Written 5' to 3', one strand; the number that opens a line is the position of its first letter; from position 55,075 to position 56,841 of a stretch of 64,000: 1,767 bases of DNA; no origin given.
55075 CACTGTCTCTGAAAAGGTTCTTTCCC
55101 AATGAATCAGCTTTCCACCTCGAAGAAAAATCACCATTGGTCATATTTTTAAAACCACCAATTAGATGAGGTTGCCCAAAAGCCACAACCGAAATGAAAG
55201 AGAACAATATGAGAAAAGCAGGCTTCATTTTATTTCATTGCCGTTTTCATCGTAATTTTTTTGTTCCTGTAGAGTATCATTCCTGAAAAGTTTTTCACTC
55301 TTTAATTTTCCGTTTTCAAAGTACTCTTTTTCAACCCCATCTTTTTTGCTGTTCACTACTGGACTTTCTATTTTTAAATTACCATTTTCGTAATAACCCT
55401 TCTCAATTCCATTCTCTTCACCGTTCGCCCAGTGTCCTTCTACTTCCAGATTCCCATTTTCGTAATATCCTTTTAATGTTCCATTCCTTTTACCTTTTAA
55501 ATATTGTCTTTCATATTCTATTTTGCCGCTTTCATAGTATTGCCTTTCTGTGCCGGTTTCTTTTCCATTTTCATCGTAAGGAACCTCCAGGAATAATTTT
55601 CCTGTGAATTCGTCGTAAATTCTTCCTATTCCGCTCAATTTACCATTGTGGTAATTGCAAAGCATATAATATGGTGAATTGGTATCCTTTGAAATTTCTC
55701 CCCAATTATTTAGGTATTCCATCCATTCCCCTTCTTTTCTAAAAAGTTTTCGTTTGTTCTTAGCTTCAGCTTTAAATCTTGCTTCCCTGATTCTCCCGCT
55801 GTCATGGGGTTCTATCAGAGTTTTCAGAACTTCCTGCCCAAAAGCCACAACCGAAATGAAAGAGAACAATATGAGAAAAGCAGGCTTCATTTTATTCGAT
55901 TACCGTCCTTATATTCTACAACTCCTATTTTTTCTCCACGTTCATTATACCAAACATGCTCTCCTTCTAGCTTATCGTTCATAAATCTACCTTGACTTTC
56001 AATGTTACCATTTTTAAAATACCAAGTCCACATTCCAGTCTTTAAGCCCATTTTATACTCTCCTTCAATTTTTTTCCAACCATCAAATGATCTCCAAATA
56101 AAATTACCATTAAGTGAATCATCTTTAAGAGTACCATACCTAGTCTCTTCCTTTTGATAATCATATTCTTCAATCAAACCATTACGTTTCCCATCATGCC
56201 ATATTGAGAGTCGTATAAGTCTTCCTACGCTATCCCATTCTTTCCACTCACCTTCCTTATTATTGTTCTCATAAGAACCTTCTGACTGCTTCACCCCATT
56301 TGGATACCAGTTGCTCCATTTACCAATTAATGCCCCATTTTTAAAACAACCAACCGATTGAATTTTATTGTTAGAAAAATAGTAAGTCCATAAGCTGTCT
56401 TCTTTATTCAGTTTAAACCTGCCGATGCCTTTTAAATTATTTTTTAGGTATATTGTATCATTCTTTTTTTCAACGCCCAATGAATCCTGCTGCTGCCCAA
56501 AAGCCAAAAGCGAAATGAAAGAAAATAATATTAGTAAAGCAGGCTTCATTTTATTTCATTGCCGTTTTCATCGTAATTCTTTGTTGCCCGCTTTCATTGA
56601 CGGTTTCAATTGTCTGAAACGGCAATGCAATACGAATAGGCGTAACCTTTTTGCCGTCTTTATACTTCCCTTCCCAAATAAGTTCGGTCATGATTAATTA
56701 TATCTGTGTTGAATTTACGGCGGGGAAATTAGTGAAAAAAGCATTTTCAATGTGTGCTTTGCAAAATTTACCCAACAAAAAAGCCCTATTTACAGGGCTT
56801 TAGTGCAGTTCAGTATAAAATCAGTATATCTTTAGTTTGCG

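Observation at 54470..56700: Tandem array of secreted MORN/YwqK-family cassette genes with nucleotide-identical signal-peptide 5' ends, plus a junction remnant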

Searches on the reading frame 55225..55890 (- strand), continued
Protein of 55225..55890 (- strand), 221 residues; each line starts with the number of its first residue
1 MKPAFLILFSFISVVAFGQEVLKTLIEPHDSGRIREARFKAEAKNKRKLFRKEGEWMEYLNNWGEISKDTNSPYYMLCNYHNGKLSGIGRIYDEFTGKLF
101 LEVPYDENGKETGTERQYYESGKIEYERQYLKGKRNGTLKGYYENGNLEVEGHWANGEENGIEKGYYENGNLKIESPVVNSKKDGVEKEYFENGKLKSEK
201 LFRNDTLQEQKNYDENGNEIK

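Call 64: search_protein_families(library=pfam, alignment_id=A5, max_evalue=0.00001)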
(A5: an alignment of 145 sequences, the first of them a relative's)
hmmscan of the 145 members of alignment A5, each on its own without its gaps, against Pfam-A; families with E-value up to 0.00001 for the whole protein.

A. member 1, L008:6154-6996:+ (281 aa): 4 families
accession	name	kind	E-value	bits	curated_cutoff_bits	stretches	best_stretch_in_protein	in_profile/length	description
PF00561.26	Abhydrolase_1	-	1e-16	61.8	25.8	1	48-160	1-117/245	alpha/beta hydrolase fold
PF12146.15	Hydrolase_4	-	1.3e-08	34.9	27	1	49-149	6-111/239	Serine aminopeptidase, S33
PF12697.13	Abhydrolase_6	-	1.7e-07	32.6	26.3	1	50-164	1-109/217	Alpha/beta hydrolase family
PF02089.21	Palm_thioest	-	1.1e-06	29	26.8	1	50-147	2-108/254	Palmitoyl protein thioesterase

B. families by the number of members that match (of 145 scanned): 165 families (the first 25 are shown)
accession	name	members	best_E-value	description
PF02502.23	LacAB_rpiB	4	2.5e-60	Ribose/Galactose Isomerase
PF18693.7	TRAM_2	4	3e-21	TRAM domain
PF18962.6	Por_Secre_tail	4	3.2e-12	Secretion system C-terminal sorting domain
PF07719.23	TPR_2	3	7.5e-36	Tetratricopeptide repeat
PF00515.34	TPR_1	3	1.3e-30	Tetratricopeptide repeat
PF13414.12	TPR_11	3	1.4e-30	TPR repeat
PF04055.27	Radical_SAM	3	2.2e-26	Radical SAM superfamily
PF00919.26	UPF0004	3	8.8e-24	Uncharacterized protein family UPF0004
PF13181.12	TPR_8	3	2.2e-22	Tetratricopeptide repeat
PF13432.12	TPR_16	3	9.3e-17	Tetratricopeptide repeat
PF00535.33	Glycos_transf_2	3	9.3e-16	Glycosyl transferase family 2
PF13428.12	TPR_14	3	8.2e-15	Tetratricopeptide repeat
PF13174.12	TPR_6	3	1.3e-09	Tetratricopeptide repeat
PF00480.26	ROK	2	3e-70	ROK family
PF01887.21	SAM_HAT_N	2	1e-41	SAM hydroxide adenosyltransferase N-terminal domain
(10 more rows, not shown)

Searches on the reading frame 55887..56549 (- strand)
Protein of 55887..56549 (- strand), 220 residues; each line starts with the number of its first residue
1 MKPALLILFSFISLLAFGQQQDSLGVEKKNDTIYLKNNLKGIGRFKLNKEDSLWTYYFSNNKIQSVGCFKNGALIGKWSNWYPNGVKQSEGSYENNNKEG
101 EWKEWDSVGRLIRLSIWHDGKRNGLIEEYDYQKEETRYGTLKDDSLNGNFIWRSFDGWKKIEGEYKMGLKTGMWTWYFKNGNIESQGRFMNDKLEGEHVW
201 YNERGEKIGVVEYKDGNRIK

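Call 4: search_protein_families(library=pfam, proteins=[window:55887-56549:-], max_evalue=0.01)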
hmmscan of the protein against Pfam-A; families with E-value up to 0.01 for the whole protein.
window:55887-56549:- (220 aa): 1 family
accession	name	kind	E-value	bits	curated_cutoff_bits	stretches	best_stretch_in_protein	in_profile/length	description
PF07661.19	MORN_2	-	1.8e-12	46.4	29.6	1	76-95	3-22/22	MORN repeat variant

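Call 23: list_cluster_members(proteins=[window:55887-56549:-, window:55225-55890:-, window:54767-55228:-, window:54470-54751:-, window:53552-54310:-, window:60766-62184:-, window:62196-63311:-, window:59290-60357:-, window:42591-46409:+, window:26080-26982:+])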
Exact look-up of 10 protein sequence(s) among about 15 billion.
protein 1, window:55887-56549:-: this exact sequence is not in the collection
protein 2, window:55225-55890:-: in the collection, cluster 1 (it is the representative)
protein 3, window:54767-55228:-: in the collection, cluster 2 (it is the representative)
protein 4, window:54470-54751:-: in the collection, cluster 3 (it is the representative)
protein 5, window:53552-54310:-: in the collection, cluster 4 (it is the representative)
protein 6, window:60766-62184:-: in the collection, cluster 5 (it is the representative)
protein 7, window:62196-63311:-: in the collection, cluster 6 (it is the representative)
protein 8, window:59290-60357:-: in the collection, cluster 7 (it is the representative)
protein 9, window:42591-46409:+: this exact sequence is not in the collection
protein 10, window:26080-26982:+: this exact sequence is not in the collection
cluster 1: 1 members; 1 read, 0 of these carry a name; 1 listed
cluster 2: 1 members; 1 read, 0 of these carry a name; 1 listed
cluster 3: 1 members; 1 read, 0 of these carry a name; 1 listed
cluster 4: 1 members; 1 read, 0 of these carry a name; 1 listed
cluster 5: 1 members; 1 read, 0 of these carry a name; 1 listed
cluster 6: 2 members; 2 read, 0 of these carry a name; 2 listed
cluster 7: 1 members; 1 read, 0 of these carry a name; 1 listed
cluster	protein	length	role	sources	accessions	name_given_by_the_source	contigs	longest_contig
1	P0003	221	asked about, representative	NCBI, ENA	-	-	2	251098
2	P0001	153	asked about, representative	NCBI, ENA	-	-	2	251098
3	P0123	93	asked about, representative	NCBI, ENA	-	-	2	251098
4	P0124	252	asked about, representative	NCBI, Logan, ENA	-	-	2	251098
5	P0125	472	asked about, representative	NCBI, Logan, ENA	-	-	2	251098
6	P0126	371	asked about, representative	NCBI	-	-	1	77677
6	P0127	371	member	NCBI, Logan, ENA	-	-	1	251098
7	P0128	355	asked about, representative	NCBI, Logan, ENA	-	-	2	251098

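Call 27: find_homologous_proteins(query=window:55887-56549:-, max_evalue=0.001)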
Query window:55887-56549:- (220 aa): 2 proteins with E <= 0.001 among 141 candidates.
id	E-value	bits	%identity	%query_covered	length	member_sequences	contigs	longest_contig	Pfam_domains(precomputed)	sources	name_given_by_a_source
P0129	1.6e-5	42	25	72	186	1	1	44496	PF07661.20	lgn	-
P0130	7.6e-4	37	25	65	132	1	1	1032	PF07661.20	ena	-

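Call 32: search_protein_families(library=ncbifam, proteins=[window:55887-56549:-], max_evalue=0.1)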
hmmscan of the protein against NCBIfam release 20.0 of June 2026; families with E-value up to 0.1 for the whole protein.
window:55887-56549:- (220 aa): 2 families
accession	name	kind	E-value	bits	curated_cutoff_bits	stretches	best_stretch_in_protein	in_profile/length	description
NF033566.1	adhes_LIC20035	equivalog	1.2e-11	44.1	250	1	27-209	162-337/434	LIC20035 family adhesin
NF000396.3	blaGIM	exception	0.013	14.7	525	1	1-52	1-52/250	GIM family subclass B1 metallo-beta-lactamase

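Call 34: search_protein_families(library=padloc, proteins=[window:55887-56549:-], max_evalue=1)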
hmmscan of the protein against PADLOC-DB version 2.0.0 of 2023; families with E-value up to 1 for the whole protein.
window:55887-56549:- (220 aa): 0 families

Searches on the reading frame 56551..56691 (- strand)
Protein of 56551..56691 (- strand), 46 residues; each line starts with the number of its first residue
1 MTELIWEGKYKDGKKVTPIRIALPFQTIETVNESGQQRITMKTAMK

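Call 4: search_protein_families(library=pfam, proteins=[window:56551-56691:-], max_evalue=0.01)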
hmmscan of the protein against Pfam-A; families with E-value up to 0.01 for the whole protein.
window:56551-56691:- (46 aa): 0 families

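Call 31: search_solved_structures(query=window:56578-56691:-, max_evalue=10, show_alignments=3)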
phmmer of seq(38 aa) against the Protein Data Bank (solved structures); distinct sequences matched with E-value up to 10: 0.

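Call 32: search_protein_families(library=ncbifam, proteins=[window:56551-56691:-], max_evalue=0.1)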
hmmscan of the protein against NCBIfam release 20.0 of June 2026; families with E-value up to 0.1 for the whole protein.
window:56551-56691:- (46 aa): 0 families

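Call 33: search_dna_similar(query=window:56578-56691:-, collection=plasmids, mode=protein, max_evalue=1, max_rows=15)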
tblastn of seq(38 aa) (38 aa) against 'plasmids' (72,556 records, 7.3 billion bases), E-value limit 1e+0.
No match.

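Call 34: search_protein_families(library=padloc, proteins=[window:56551-56691:-], max_evalue=1)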
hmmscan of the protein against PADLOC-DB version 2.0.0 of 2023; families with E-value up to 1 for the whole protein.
window:56551-56691:- (46 aa): 1 family
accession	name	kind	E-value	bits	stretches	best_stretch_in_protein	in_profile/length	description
PDLC03633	MTase_III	-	0.0006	16.6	1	2-36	20-57/616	Type III methyltransferase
